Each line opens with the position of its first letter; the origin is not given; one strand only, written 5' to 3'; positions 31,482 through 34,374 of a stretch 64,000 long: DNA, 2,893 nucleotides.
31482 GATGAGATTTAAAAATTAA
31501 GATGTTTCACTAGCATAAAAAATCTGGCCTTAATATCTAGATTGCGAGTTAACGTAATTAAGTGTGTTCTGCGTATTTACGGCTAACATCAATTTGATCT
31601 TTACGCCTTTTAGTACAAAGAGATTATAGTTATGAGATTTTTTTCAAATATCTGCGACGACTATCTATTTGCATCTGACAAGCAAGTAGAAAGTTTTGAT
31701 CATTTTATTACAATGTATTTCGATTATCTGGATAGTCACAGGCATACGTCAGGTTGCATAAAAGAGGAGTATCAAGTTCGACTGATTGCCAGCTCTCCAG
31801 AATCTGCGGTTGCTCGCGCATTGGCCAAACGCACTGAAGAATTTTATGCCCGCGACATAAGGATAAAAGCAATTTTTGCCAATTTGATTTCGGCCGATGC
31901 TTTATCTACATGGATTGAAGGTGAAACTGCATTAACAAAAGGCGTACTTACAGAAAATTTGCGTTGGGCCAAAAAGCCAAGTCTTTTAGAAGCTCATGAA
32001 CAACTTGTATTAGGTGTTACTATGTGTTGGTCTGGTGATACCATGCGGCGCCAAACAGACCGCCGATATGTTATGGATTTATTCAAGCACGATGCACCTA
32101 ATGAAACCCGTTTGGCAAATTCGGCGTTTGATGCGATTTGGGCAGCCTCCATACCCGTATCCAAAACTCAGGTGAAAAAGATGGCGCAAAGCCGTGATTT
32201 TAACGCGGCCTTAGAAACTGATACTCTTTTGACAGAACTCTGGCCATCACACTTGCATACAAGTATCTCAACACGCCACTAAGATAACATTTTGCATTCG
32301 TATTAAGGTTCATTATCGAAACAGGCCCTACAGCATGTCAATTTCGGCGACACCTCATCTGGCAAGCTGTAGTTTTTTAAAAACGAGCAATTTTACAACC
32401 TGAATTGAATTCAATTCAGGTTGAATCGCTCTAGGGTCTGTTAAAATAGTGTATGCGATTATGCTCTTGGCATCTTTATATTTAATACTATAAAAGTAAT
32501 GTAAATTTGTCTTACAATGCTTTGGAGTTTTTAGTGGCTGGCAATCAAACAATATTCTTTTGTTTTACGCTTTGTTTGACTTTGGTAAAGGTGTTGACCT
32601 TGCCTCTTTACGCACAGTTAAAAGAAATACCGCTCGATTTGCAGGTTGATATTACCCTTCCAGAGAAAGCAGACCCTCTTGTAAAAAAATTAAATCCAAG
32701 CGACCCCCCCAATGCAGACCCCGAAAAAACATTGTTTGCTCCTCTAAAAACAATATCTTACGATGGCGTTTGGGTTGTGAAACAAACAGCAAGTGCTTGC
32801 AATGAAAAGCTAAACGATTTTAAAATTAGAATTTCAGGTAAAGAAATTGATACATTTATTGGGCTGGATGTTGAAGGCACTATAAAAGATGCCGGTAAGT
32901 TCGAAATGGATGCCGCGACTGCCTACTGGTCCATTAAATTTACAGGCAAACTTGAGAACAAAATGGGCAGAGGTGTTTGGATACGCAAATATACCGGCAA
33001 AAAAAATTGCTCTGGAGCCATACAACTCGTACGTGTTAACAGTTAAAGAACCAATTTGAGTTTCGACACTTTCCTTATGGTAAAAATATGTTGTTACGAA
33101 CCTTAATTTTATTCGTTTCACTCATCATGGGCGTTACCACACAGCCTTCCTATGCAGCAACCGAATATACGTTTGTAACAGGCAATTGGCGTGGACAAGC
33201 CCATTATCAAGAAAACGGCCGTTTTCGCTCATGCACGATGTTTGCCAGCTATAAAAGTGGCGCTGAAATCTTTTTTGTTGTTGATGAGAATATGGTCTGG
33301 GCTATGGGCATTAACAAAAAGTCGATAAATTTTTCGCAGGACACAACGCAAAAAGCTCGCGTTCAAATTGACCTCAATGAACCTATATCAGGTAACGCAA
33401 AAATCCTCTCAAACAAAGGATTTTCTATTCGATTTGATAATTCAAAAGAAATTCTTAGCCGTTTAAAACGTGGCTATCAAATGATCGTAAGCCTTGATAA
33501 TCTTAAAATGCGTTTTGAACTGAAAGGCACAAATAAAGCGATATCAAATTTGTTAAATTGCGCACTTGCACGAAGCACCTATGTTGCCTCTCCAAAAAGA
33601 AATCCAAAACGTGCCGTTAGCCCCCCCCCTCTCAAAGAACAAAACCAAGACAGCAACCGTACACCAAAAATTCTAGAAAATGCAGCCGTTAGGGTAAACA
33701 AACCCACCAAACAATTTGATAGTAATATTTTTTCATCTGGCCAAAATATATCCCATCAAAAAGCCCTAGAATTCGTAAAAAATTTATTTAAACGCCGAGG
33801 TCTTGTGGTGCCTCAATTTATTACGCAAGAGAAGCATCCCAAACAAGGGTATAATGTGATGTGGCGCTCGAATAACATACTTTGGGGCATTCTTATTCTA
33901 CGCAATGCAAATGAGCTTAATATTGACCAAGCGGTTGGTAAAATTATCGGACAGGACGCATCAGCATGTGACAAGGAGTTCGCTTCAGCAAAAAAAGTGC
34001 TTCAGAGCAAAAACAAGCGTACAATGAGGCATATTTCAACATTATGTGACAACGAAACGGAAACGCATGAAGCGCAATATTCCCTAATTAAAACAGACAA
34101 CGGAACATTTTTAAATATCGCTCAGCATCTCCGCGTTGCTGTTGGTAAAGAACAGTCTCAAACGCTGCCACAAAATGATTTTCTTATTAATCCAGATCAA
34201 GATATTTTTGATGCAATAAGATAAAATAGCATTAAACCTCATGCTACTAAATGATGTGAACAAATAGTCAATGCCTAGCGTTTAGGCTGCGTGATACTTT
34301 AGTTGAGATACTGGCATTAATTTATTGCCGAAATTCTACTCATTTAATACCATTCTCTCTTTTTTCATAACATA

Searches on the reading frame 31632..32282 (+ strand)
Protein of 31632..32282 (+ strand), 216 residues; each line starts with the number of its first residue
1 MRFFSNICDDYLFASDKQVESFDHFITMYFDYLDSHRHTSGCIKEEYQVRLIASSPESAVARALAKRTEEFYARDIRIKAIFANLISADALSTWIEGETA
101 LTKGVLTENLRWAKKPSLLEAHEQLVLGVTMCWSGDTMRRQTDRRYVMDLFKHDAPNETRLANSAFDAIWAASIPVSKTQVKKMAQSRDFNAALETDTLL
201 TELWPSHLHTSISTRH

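Call 5: search_protein_families(library=pfam, proteins=[window:31632-32282:+], max_evalue=0.1)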
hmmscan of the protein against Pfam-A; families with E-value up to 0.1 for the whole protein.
window:31632-32282:+ (216 aa): 0 families

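Call 6: search_protein_families(library=ncbifam, proteins=[window:31632-32282:+], max_evalue=0.1)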
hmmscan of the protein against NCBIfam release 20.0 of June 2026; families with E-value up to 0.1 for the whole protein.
window:31632-32282:+ (216 aa): 0 families

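Call 44: search_solved_structures(query=A3, max_evalue=10, show_alignments=2)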
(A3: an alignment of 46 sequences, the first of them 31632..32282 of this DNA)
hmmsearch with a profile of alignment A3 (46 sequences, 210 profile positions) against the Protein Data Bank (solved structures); distinct sequences matched with E-value up to 10: 4.
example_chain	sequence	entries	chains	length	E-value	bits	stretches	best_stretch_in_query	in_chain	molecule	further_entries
1z9b_A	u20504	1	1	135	0.065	16.1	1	27-90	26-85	Translation initiation factor IF-2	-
5ln1_A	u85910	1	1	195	1.1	12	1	27-108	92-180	26S proteasome regulatory subunit RPN10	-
6fvt_W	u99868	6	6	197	1.2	12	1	27-108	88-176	26S proteasome regulatory subunit RPN10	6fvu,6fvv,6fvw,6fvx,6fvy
1hyq_A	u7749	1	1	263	1.8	11.3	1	48-70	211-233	CELL DIVISION INHIBITOR (MIND-1)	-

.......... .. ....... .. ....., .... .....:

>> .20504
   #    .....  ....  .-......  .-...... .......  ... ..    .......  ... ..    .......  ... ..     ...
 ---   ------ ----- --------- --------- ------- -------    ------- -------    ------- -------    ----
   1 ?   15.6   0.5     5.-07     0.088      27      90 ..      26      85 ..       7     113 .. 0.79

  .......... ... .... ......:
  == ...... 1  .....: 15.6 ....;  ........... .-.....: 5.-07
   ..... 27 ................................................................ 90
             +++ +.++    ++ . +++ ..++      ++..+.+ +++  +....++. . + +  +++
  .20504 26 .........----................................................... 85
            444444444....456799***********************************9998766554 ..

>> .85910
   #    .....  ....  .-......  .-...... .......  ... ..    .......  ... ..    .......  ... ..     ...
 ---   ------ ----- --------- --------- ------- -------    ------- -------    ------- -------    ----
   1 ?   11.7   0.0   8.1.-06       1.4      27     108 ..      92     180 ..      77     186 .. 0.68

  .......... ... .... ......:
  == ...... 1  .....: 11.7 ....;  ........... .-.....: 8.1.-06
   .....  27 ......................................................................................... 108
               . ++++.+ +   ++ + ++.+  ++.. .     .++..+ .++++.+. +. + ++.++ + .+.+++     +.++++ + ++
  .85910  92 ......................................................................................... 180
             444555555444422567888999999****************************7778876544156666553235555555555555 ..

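Call 45: find_homologous_proteins(query=A3, max_evalue=0.001)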
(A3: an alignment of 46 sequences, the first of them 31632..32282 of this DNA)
Query A3 (46 sequences) (216 aa, profile of the alignment): 80 proteins with E <= 0.001 among 8000 candidates.
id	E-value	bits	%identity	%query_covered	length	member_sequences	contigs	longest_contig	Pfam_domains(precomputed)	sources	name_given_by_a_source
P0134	1.4e-62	229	34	87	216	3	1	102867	-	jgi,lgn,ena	-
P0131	1.7e-62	229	33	84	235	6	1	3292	-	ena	-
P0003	2.0e-60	222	100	100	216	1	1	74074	-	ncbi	ncbi:MAG: hypothetical protein AAF228_01255 [Pseudomonadota bacterium]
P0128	3.0e-60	221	49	100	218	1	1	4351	-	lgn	-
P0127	8.8e-60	220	51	100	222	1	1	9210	-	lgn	-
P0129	2.0e-58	216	35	86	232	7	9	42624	-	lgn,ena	-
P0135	2.3e-58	215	34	89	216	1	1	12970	-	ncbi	ncbi:MAG: hypothetical protein ACR2PO_02280 [Methyloligellaceae bacterium]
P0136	5.1e-56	208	35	82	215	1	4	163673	-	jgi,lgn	-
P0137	8.4e-56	207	38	100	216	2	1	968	-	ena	-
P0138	1.3e-54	203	41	71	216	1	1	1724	-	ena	-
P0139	6.5e-54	201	34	93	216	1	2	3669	-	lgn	-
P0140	3.5e-53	198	34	84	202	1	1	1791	-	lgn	-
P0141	1.8e-52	196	36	63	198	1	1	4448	-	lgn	-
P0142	2.0e-47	180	28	63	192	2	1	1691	-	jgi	-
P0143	6.3e-47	178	33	65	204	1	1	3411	-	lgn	-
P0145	6.6e-46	175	31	61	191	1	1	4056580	-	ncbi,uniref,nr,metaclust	ncbi:hypothetical protein [Hyphomicrobium sp. 99]|uniref:hypothetical protein n=1 Tax=Hyphomicrobium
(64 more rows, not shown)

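Call 50: predict_structure(alignment_id=A4)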
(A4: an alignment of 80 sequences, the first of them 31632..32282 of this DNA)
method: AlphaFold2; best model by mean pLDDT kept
length: 216 residues; sequences in the alignment: 80
mean_pLDDT: 80.3   pTM: 0.77
mean pLDDT of the five models: 80.3, 80.1, 79.4, 79.2, 78.5
residues with pLDDT >= 90: 99; 70-90: 54; 50-70: 50; < 50: 13
segments of 3 or more residues with pLDDT < 50: 100-102
pLDDT, mean of each block of 10 residues (from residue 1): 48 70 96 89 87 93 92 93 89 70 68 88 93 85 67 95 96 92 80 57 51 54
secondary structure, 60 per line:
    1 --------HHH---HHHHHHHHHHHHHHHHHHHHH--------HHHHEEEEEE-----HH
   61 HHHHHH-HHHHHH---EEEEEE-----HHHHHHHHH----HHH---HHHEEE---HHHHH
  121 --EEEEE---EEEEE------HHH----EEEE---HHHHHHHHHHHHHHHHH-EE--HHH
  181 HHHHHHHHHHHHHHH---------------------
elements in order: H15-35 H44-47 E48-53 H59-66 H68-73 E77-82 H88-96 E110-112 H116-120 E123-127 E131-135 E149-152 H156-172 H178-195

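Call 53: fold_search(model_id=the predicted structure, library=pdb)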
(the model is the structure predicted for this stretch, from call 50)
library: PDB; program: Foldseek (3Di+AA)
matches with E <= 10: 475; with E <= 0.001: 3
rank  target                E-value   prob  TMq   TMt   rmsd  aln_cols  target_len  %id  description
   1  6ehi_D                2.3e-04  1.00  0.34  0.45   8.7       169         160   14  NucT from Helicobacter pylori (released 2018-01-17)
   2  4ggk                  7.1e-04  1.00  0.39  0.49   4.8       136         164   17  Crystal structure of Zucchini from mouse (mZuc / PLD6 / MitoPLD) bound to tungstate (released 2012-10-10)
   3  6ehi_B                8.0e-04  1.00  0.37  0.48   7.1       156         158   13  NucT from Helicobacter pylori (released 2018-01-17)
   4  7clg_B                1.1e-03  1.00  0.41  0.13   6.0       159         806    9  Crystal structure of the ATP-dependent restriction endonuclease SauUSI (released 2021-01-20)
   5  6ehi_A                1.1e-03  1.00  0.35  0.46   8.8       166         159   13  NucT from Helicobacter pylori (released 2018-01-17)
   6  4ggj                  1.2e-03  1.00  0.39  0.49   4.8       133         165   16  Crystal structure of Zucchini from mouse (mZuc / PLD6 / MitoPLD) (released 2012-10-10)
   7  4urj_C                1.5e-03  1.00  0.37  0.46   5.8       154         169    8  Crystal structure of human BJ-TSA-9 (released 2014-10-01)
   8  4urj_B                2.2e-03  1.00  0.37  0.45   6.2       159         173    8  Crystal structure of human BJ-TSA-9 (released 2014-10-01)
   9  5bpd_C                2.5e-03  1.00  0.44  0.37   8.7       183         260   13  Structure of TrmBL2, an archaeal chromatin protein, shows a novel mode of DNA binding. (released 2015-09-02)
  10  7e0m_B                2.7e-03  1.00  0.39  0.24   9.2       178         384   15  Crystal structure of phospholipase D (released 2021-12-22)
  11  7e0m_A                3.0e-03  1.00  0.38  0.23   6.5       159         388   14  Crystal structure of phospholipase D (released 2021-12-22)
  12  4urj_D                3.2e-03  0.99  0.35  0.42   6.0       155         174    8  Crystal structure of human BJ-TSA-9 (released 2014-10-01)
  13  5bpi_C                3.6e-03  1.00  0.44  0.38   8.7       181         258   13  Structure of TrmBL2, an archaeal chromatin protein, shows a novel mode of DNA binding. (released 2015-09-02)
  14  4urj_A                3.8e-03  1.00  0.37  0.45   5.8       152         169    8  Crystal structure of human BJ-TSA-9 (released 2014-10-01)
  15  5qhm                  4.1e-03  1.00  0.38  0.48   6.6       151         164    9  PanDDA analysis group deposition of models with modelled events (e.g. bound ligands) -- Crystal Structure of human FAM83 (released 2018-12-19)
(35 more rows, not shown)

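Call 55: search_protein_families(library=padloc, proteins=[window:31632-32282:+], max_evalue=0.01)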
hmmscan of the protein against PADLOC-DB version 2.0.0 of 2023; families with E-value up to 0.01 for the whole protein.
window:31632-32282:+ (216 aa): 0 families

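Call 77: search_protein_families(library=pfam, alignment_id=A4, max_evalue=1)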
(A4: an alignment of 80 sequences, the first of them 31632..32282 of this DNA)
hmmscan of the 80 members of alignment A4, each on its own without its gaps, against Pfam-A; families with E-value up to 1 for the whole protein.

A. member 1, window:31632-32282:+ (216 aa): 0 families

B. families by the number of members that match (of 80 scanned): 15 families
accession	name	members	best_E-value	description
PF24466.1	DUF7578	3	0.021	Domain of unknown function (DUF7578)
PF19516.4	DUF6049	1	0.0095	Family of unknown function (DUF6049)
PF00381.24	PTS-HPr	1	0.022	PTS HPr component phosphorylation site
PF13714.12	PEP_mutase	1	0.023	Phosphoenolpyruvate phosphomutase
PF05576.17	Peptidase_S37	1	0.027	PS-10 peptidase S37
PF09635.15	MetRS-N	1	0.047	MetRS-N binding domain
PF17428.7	DUF5412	1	0.057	Family of unknown function (DUF5412)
PF23976.1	DUF7302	1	0.14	Family of unknown function (DUF7302)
PF23948.1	ARM_5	1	0.15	ARM-like repeat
PF09222.16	Fim-adh_lectin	1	0.16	Fimbrial adhesin F17-AG, lectin domain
PF04002.20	RadC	1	0.17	RadC-like JAB domain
PF14019.11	DUF4235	1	0.18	Protein of unknown function (DUF4235)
PF06267.17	DUF1028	1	0.19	Family of unknown function (DUF1028)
PF13091.12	PLDc_2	1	0.24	PLD-like domain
PF15484.11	DUF4642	1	0.27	Domain of unknown function (DUF4642)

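Call 87: find_encoding_contigs(protein=P0145, flank=10000, max_places=1)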
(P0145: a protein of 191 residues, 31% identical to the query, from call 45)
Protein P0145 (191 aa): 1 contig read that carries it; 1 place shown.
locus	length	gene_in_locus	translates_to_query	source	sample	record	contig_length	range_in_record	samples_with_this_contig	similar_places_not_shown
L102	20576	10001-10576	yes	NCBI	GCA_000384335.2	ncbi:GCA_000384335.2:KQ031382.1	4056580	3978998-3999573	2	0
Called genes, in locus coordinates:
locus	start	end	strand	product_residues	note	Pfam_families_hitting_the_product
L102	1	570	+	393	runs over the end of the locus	-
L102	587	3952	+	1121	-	PF00005:ABC_tran (faint), PF10412:TrwB_AAD_bind (faint), PF13191:AAA_16 (faint), PF13401:AAA_22 (faint), PF20703:nSTAND1 (faint), PF01935:DUF87, PF05872:HerA_C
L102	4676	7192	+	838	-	PF00912:Transgly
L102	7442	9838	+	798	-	-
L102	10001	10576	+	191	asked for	-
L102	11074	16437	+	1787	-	PF21142:A2M_bMG2, PF11974:bMG3, PF01835:MG2, PF17972:bMG5, PF17962:bMG6, PF07703:A2M_BRD, PF00207:A2M, PF07678:TED_complement, +1 more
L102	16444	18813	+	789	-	PF00912:Transgly, PF00905:Transpeptidase, PF06832:BiPBP_C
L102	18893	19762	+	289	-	PF01135:PCMT, PF00398:RrnaAD (weak), PF13649:Methyltransf_25 (weak), PF08241:Methyltransf_11 (faint)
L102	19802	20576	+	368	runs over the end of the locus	-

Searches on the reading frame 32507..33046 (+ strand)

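Call 5: search_protein_families(library=pfam, proteins=[window:32507-33046:+], max_evalue=0.1)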
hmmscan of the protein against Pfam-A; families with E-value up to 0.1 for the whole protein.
window:32507-33046:+ (179 aa): 1 family
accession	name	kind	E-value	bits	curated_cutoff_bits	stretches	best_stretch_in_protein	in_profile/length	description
PF21560.2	Gp34_2nd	-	0.00071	20.1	27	1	84-168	4-94/102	Long-tail fiber proximal subunit, C-terminal, second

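Call 6: search_protein_families(library=ncbifam, proteins=[window:32507-33046:+], max_evalue=0.1)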
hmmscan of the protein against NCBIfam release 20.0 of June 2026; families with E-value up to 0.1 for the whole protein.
window:32507-33046:+ (179 aa): 0 families

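Call 55: search_protein_families(library=padloc, proteins=[window:32507-33046:+], max_evalue=0.01)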
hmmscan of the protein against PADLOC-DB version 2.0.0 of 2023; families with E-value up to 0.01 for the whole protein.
window:32507-33046:+ (179 aa): 0 families

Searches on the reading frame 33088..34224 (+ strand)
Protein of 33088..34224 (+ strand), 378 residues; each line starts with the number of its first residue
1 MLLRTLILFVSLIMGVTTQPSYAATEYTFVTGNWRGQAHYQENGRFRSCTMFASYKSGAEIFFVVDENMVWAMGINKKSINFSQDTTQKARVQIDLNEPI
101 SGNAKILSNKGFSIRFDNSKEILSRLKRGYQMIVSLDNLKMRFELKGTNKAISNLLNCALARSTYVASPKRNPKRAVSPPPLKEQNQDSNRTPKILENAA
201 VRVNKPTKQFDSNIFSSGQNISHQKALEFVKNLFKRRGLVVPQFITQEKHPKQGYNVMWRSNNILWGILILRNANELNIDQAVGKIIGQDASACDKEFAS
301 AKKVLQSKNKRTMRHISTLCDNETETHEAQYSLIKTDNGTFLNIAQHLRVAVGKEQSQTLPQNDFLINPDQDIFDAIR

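Call 5: search_protein_families(library=pfam, proteins=[window:33088-34224:+], max_evalue=0.1)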
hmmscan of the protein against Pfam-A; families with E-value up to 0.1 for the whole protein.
window:33088-34224:+ (378 aa): 0 families

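Call 6: search_protein_families(library=ncbifam, proteins=[window:33088-34224:+], max_evalue=0.1)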
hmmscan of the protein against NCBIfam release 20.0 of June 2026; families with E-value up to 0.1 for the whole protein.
window:33088-34224:+ (378 aa): 0 families

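Call 55: search_protein_families(library=padloc, proteins=[window:33088-34224:+], max_evalue=0.01)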
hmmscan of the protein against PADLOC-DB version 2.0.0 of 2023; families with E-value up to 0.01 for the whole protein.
window:33088-34224:+ (378 aa): 1 family
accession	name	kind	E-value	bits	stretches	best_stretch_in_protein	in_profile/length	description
PDLC02415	Aga_REase-PNTD1-PNTD2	-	0.0014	15.5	1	93-186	108-192/423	Class I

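Call 67: search_solved_structures(query=A2, max_evalue=10)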
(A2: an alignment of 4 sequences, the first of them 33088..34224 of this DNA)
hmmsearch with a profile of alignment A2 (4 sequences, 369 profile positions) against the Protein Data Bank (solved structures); distinct sequences matched with E-value up to 10: 0.
